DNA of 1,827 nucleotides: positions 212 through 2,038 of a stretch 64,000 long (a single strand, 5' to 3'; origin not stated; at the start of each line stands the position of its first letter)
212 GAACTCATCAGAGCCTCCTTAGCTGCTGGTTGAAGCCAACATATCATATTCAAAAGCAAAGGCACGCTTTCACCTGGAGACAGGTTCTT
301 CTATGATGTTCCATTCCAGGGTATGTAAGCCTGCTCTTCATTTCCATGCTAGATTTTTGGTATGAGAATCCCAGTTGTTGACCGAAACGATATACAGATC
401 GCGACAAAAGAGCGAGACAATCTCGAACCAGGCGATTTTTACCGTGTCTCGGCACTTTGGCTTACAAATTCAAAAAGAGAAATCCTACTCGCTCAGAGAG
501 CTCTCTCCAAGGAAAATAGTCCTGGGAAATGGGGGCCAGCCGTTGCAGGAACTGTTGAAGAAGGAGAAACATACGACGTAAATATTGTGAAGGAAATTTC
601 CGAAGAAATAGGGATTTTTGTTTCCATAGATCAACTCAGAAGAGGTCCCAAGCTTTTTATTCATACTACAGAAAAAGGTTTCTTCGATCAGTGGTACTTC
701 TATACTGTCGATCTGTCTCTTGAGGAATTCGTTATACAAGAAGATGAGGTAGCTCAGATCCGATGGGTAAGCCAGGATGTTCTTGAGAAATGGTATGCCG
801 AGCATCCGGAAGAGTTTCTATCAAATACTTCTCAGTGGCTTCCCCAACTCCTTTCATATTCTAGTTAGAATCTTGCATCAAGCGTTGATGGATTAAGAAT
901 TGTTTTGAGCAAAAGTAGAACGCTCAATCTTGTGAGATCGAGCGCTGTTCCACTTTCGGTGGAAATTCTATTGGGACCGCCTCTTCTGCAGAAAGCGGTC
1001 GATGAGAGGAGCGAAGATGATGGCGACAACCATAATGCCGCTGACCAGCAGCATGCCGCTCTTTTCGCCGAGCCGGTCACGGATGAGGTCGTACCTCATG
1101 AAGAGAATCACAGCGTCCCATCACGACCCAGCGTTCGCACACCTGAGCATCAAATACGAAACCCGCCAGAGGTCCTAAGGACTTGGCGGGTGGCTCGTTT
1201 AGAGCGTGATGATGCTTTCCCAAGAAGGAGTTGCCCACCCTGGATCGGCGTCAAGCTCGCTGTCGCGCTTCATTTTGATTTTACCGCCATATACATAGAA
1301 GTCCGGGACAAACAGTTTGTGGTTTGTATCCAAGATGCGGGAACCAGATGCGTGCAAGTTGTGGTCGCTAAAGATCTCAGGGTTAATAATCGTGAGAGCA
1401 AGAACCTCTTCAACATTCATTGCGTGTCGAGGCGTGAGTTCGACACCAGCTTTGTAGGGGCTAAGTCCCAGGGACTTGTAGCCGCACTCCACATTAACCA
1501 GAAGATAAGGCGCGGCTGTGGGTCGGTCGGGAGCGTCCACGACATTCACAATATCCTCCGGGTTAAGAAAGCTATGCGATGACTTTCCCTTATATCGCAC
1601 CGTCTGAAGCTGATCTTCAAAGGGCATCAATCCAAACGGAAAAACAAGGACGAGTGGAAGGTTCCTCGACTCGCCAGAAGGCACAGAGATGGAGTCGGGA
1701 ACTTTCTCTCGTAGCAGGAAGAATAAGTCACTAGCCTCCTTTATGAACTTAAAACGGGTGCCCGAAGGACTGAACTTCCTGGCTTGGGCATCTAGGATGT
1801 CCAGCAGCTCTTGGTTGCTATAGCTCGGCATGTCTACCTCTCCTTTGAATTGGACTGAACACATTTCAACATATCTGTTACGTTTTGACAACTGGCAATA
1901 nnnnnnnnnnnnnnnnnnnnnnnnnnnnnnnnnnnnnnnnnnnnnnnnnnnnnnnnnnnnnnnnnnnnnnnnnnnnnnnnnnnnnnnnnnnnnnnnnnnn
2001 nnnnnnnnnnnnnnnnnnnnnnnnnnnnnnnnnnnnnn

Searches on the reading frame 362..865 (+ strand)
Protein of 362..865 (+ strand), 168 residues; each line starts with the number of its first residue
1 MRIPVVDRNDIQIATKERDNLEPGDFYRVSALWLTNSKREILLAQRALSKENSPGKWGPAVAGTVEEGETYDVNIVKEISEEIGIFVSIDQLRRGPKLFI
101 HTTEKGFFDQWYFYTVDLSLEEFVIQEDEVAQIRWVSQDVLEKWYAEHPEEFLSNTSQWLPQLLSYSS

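Call 52: find_encoding_contigs(protein=window:362-865:+, flank=10000, max_places=2)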
Protein window:362-865:+ (168 aa): 1 contig read that carries it; 1 place shown.
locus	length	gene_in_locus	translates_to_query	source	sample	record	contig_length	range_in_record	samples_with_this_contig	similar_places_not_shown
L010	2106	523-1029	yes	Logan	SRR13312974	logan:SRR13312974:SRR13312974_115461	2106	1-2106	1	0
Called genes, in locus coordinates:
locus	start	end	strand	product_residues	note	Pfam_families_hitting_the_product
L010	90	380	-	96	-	-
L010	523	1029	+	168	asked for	PF00293:NUDIX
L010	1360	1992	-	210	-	PF18959:DUF5701 (weak)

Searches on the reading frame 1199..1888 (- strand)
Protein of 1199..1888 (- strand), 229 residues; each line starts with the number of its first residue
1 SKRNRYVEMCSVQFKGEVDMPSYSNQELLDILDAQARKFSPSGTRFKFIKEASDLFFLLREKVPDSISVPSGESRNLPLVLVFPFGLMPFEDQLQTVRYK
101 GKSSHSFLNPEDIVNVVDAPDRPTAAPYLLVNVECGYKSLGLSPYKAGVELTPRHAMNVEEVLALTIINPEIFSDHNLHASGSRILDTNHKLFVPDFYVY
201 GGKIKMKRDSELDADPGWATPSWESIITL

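Call 82: search_protein_families(library=pfam, proteins=[window:1199-1888:-], max_evalue=0.001)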
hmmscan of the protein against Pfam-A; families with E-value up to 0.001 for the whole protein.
window:1199-1888:- (229 aa): 1 family
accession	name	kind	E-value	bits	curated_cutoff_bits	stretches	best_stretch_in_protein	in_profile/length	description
PF18959.5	DUF5701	-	4.4e-06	27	27.4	1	74-189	34-154/206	Family of unknown function (DUF5701)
